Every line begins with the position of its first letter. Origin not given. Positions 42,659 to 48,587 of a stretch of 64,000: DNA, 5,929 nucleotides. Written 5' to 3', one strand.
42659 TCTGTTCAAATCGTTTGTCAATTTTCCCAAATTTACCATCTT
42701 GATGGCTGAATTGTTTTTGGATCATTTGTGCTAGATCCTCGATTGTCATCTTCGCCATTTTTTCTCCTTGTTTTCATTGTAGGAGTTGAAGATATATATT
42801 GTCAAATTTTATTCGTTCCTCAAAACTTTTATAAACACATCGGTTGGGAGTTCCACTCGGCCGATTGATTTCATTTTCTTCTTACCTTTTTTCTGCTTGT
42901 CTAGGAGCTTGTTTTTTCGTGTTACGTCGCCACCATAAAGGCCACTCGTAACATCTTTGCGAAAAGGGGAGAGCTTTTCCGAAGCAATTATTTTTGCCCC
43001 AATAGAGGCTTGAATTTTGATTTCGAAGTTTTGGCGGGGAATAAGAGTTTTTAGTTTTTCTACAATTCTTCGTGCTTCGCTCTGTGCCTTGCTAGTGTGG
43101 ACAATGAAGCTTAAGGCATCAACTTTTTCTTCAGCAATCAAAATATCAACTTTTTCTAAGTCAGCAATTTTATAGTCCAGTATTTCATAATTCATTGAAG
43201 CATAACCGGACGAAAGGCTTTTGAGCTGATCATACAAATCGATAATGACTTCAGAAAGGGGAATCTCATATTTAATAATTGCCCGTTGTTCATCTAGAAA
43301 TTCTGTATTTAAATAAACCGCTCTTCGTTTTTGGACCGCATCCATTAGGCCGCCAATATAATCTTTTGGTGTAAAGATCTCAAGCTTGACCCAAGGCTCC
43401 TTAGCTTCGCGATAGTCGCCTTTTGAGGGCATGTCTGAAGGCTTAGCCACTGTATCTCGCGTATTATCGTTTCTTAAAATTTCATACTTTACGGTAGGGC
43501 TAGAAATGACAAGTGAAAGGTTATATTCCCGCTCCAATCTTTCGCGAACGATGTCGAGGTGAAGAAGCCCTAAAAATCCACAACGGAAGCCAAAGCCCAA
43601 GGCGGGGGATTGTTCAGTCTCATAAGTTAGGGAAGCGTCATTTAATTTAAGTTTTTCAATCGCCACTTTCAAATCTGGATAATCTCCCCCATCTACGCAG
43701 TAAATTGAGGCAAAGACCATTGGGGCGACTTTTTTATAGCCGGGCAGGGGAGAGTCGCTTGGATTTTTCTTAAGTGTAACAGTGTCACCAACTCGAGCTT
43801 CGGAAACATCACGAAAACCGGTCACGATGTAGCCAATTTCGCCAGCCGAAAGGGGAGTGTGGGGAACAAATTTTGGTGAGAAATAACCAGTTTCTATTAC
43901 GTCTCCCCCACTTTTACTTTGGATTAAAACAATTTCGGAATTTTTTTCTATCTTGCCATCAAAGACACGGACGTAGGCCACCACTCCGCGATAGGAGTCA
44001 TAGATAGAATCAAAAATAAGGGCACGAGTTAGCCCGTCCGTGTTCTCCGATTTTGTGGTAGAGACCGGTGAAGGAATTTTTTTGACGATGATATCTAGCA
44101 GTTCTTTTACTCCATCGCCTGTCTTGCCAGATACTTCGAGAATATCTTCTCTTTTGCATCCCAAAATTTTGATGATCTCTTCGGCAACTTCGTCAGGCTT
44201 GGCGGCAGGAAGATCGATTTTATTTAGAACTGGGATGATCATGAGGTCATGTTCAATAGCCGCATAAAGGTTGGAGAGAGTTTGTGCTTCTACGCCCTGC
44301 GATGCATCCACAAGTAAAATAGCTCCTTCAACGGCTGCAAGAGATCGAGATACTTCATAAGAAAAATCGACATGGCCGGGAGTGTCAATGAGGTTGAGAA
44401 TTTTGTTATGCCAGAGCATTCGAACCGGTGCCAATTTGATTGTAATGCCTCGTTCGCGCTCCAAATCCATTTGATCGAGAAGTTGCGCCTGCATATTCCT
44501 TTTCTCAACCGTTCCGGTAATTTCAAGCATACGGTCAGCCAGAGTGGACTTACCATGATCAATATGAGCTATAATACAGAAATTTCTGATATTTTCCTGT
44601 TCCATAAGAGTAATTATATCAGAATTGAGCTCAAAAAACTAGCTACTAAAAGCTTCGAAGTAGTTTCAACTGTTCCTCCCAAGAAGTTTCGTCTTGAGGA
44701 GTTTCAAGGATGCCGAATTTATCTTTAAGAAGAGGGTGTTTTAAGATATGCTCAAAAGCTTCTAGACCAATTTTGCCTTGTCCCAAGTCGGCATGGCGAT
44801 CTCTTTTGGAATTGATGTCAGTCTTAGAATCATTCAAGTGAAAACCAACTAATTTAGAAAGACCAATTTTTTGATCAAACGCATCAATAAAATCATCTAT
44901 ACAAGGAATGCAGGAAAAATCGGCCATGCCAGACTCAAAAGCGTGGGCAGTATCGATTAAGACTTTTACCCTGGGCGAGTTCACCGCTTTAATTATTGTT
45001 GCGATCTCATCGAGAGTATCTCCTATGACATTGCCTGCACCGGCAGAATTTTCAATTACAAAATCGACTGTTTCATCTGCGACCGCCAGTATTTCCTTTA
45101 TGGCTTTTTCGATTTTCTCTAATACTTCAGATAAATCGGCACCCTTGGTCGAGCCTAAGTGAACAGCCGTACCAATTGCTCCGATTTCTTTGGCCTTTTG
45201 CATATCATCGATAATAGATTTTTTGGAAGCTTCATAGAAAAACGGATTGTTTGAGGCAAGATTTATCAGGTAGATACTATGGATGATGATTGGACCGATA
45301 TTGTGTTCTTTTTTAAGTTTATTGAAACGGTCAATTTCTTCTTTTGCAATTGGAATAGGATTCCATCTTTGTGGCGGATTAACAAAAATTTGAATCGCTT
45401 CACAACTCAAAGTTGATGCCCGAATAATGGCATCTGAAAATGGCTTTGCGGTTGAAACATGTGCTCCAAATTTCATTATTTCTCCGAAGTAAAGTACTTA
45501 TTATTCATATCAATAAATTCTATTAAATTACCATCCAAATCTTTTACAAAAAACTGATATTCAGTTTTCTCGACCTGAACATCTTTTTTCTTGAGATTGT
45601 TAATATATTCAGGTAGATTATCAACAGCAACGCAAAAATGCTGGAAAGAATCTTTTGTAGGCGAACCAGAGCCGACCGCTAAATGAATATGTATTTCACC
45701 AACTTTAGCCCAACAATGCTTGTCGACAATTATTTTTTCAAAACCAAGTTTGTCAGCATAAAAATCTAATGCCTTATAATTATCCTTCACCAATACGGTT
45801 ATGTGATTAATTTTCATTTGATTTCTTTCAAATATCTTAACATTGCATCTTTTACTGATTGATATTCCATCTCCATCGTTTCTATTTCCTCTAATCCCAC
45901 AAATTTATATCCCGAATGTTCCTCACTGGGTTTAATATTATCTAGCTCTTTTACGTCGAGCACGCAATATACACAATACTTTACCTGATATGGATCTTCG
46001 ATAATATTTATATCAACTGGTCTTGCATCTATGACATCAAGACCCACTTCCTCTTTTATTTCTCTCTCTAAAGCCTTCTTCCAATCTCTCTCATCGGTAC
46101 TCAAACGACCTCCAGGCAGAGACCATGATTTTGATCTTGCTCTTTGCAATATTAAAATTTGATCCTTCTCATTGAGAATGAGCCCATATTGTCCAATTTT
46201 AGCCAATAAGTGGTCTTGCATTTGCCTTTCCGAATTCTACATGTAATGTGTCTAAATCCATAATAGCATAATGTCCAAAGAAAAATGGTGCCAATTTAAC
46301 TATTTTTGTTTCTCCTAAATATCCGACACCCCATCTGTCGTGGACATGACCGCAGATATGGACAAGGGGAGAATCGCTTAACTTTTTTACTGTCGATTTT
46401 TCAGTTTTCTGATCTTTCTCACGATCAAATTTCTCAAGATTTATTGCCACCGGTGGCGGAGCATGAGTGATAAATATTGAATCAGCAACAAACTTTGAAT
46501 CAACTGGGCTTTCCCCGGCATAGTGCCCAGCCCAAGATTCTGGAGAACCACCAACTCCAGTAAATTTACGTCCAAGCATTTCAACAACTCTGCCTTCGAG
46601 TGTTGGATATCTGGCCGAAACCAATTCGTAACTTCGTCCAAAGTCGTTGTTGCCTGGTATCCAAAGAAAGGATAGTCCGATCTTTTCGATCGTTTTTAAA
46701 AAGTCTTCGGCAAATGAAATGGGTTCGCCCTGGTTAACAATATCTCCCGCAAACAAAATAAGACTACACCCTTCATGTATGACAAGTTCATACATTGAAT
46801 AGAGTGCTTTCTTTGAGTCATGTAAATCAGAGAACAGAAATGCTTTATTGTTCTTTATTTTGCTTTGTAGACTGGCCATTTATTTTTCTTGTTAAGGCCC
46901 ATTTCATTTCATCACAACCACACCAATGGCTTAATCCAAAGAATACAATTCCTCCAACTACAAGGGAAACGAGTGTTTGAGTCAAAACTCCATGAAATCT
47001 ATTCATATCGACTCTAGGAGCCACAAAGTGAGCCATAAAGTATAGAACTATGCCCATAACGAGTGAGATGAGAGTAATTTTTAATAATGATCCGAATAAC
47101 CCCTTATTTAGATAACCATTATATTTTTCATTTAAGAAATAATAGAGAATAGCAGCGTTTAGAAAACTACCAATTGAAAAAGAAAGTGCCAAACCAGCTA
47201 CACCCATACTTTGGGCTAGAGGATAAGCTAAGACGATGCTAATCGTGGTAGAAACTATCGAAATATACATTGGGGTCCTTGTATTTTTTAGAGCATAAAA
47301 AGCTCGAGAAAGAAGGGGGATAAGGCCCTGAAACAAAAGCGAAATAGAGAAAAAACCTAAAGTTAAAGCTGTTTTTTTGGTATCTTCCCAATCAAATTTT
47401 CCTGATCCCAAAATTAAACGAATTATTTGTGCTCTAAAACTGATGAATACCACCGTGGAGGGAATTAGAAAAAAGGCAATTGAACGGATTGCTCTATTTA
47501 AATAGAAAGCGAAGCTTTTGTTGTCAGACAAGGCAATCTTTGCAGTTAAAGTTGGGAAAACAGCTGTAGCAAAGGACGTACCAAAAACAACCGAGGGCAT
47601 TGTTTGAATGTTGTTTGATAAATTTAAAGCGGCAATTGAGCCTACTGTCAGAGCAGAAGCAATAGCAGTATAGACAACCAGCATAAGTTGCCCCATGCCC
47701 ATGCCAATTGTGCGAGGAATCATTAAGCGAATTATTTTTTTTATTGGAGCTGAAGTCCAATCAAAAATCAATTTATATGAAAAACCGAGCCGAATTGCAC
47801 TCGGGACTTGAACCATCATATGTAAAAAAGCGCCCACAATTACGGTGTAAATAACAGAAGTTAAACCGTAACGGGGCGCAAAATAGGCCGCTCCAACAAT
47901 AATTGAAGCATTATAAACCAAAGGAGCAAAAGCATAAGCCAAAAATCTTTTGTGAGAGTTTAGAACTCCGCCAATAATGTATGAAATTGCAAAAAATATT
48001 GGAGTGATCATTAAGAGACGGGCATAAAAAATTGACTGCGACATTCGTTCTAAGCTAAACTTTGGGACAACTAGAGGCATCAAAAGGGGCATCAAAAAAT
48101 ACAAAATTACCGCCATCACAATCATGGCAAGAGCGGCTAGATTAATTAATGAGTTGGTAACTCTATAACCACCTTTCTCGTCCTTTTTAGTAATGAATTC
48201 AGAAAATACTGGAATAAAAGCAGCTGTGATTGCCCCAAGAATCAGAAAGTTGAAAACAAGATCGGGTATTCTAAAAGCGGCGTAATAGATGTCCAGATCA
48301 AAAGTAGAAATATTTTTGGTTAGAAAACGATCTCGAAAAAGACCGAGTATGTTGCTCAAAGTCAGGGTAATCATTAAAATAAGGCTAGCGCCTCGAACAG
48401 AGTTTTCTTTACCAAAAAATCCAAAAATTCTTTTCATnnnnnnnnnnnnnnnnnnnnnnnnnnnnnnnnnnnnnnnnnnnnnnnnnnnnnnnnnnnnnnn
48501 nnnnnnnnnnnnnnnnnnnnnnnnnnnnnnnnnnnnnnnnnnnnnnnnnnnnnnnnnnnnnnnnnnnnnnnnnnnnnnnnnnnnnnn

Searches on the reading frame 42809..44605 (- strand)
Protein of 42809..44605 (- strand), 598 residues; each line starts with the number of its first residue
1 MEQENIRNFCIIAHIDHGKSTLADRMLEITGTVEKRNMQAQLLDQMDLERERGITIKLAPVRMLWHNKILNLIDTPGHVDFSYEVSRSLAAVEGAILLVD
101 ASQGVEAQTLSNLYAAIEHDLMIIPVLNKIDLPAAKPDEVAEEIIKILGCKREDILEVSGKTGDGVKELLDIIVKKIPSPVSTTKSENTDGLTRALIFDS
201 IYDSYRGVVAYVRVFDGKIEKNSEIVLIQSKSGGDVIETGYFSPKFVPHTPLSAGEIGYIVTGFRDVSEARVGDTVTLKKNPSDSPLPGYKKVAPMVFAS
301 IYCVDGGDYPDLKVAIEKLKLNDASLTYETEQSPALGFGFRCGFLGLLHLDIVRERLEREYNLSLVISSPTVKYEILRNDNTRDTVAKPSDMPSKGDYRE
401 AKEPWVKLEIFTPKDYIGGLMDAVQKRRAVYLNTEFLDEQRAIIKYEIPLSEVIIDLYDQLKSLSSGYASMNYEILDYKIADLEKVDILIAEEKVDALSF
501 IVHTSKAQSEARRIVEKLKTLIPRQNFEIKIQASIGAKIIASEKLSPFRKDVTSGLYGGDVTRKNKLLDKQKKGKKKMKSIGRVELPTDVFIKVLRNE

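Call 22: search_protein_families(library=ncbifam, proteins=[window:42809-44605:-], max_evalue=0.00001)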
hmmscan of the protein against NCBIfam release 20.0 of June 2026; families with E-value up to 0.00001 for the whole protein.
window:42809-44605:- (598 aa): 36 families (the best 25 are shown)
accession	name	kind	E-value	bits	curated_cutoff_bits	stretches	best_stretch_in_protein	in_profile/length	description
TIGR01393.1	lepA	equivalog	4e-262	870.9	533.9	1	5-597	2-594/595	translation elongation factor 4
TIGR01394.1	TypA_BipA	equivalog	2.6e-56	191.1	757.3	1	6-283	1-291/594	translational GTPase TypA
NF009381.0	PRK12740.1-5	subfamily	4.1e-54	184.1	583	3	2-149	5-155/692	elongation factor G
TIGR00484.1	EF-G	equivalog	1.5e-51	175.3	659.4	3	2-174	6-180/691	elongation factor G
NF012153.1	tet_protect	equivalog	2.4e-45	154.9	775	2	8-148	2-145/614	tetracycline resistance ribosomal protection protein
TIGR00490.1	aEF-2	equivalog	5.2e-44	150.5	738.45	2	3-148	16-170/720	elongation factor EF-2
NF009891.0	PRK13351.1-1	equivalog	7.6e-41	140.5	597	2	2-146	5-152/681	elongation factor G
NF001964.0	PRK00741.1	equivalog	2e-40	138.7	473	2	4-151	10-164/529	peptide chain release factor 3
NF007583.0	PRK10218.1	equivalog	5.4e-38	130.4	1260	1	4-375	3-390/607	ribosome-dependent GTPase TypA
NF000120.3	47473_otr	exception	1.2e-35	123.2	900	2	8-150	4-149/608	tetracycline resistance ribosomal protection protein Otr(A)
TIGR00503.1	prfC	equivalog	1.8e-35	122.4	466.95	1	4-155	9-167/527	peptide chain release factor 3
NF033148.1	tet_protect_M_W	exception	3.3e-35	121.5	1100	1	5-144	2-144/639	TetM/TetW/TetO/TetS family tetracycline resistance ribosomal protection protein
NF009377.1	PRK12740.1-1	equivalog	6.2e-30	104.2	890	1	3-149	10-159/700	elongation factor G-like protein EF-G2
NF012155.1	tet_protect_M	exception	2.7e-29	101.9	1420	1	6-131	3-131/639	tetracycline resistance ribosomal protection protein Tet(M)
NF058620.1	EFG2_Bacteroid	exception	1.7e-28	99.5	1000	1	3-176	6-181/717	elongation factor G2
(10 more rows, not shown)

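Call 23: find_homologous_proteins(query=window:42809-44605:-, max_evalue=1e-100)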
Query window:42809-44605:- (598 aa): 8000 proteins with E <= 1e-100 among 8000 candidates; the best 120 are listed.
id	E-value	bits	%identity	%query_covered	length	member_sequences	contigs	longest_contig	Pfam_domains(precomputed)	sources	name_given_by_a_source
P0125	0.0e+0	1313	100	100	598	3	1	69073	PF00679.31,PF06421.18,PF00009.34,PF03144.32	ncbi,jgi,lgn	jgi:GTP-binding protein LepA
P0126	0.0e+0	1064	79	100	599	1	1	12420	PF00679.31,PF06421.18,PF00009.34,PF03144.32,PF22042.3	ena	-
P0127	0.0e+0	1052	74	100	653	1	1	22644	PF00679.31,PF06421.18,PF00009.34,PF03144.32,PF22042.3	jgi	-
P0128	0.0e+0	1052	78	100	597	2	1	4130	PF00679.31,PF14492.13,PF06421.18,PF00009.34,PF03144.32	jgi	jgi:GTP-binding protein LepA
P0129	0.0e+0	1050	73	100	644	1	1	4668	PF00679.31,PF06421.18,PF00009.34,PF03144.32,PF22042.3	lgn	-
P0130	0.0e+0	1043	75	100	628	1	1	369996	PF00679.31,PF06421.18,PF00009.34,PF03144.32,PF22042.3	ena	-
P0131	0.0e+0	1035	78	100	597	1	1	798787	PF00679.31,PF06421.18,PF00009.34,PF03144.32,PF22042.3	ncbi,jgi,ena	ncbi:MAG: translation elongation factor 4 [Patescibacteria group bacterium]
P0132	0.0e+0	1029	76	100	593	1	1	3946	PF00679.31,PF06421.18,PF00009.34,PF03144.32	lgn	-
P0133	0.0e+0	1027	77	100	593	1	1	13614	PF00679.31,PF06421.18,PF00009.34,PF03144.32,PF22042.3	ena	-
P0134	0.0e+0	1026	76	99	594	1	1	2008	PF00679.31,PF06421.18,PF00009.34,PF03144.32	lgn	-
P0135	0.0e+0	1021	75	100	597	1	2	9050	PF00679.31,PF14492.13,PF06421.18,PF00009.34,PF03144.32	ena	-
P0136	0.0e+0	1014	71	100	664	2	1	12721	PF00679.31,PF06421.18,PF00009.34,PF03144.32,PF22042.3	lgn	-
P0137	0.0e+0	1013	76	100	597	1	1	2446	PF00679.31,PF06421.18,PF00009.34,PF03144.32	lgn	-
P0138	0.0e+0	1013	74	100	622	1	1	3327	PF00679.31,PF14492.13,PF06421.18,PF00009.34,PF03144.32,PF22042.3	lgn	-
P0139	0.0e+0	1012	72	99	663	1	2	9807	PF00679.31,PF06421.18,PF00009.34,PF03144.32,PF22042.3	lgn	-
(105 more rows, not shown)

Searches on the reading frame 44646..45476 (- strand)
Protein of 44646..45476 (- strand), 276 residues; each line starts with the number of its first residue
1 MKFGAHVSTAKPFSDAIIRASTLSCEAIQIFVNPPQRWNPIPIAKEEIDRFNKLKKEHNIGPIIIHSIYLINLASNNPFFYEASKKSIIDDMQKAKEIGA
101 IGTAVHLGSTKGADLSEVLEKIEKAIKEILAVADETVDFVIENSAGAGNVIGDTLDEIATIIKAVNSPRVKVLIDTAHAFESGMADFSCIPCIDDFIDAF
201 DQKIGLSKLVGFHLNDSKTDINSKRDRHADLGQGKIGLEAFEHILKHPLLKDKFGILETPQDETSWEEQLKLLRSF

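Call 57: search_protein_families(library=pfam, proteins=[window:44646-45476:-], max_evalue=0.0001)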
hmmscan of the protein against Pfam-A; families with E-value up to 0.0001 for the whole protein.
window:44646-45476:- (276 aa): 1 family
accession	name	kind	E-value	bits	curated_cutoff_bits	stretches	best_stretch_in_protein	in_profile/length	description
PF01261.30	AP_endonuc_2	-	1.9e-47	162.5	31.1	1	20-275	4-248/249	Xylose isomerase-like TIM barrel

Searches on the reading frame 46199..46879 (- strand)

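Call 57: search_protein_families(library=pfam, proteins=[window:46199-46879:-], max_evalue=0.0001)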
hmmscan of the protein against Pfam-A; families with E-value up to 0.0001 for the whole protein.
window:46199-46879:- (226 aa): 3 families
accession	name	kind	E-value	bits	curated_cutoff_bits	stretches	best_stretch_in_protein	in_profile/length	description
PF00149.33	Metallophos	-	2.8e-12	47.9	21.5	1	15-181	5-190/191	Calcineurin-like phosphoesterase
PF12850.12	Metallophos_2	-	5.1e-08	33.5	27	1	14-181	4-118/154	Calcineurin-like phosphoesterase superfamily domain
PF14582.11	Metallophos_3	-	6.4e-08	32.7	28.2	0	134-218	176-258/259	Metallophosphoesterase, calcineurin superfamily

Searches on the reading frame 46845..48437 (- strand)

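Call 22: search_protein_families(library=ncbifam, proteins=[window:46845-48437:-], max_evalue=0.00001)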
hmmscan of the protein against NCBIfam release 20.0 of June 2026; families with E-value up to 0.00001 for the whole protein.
window:46845-48437:- (530 aa): 2 families
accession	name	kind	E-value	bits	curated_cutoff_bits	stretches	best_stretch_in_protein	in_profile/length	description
TIGR01695.1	murJ_mviN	equivalog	2.5e-86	290.4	235.55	1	18-500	6-494/506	murein biosynthesis integral membrane protein MurJ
TIGR00797.1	matE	subfamily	1.9e-06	27.1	147.4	1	251-468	11-233/396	MATE family efflux transporter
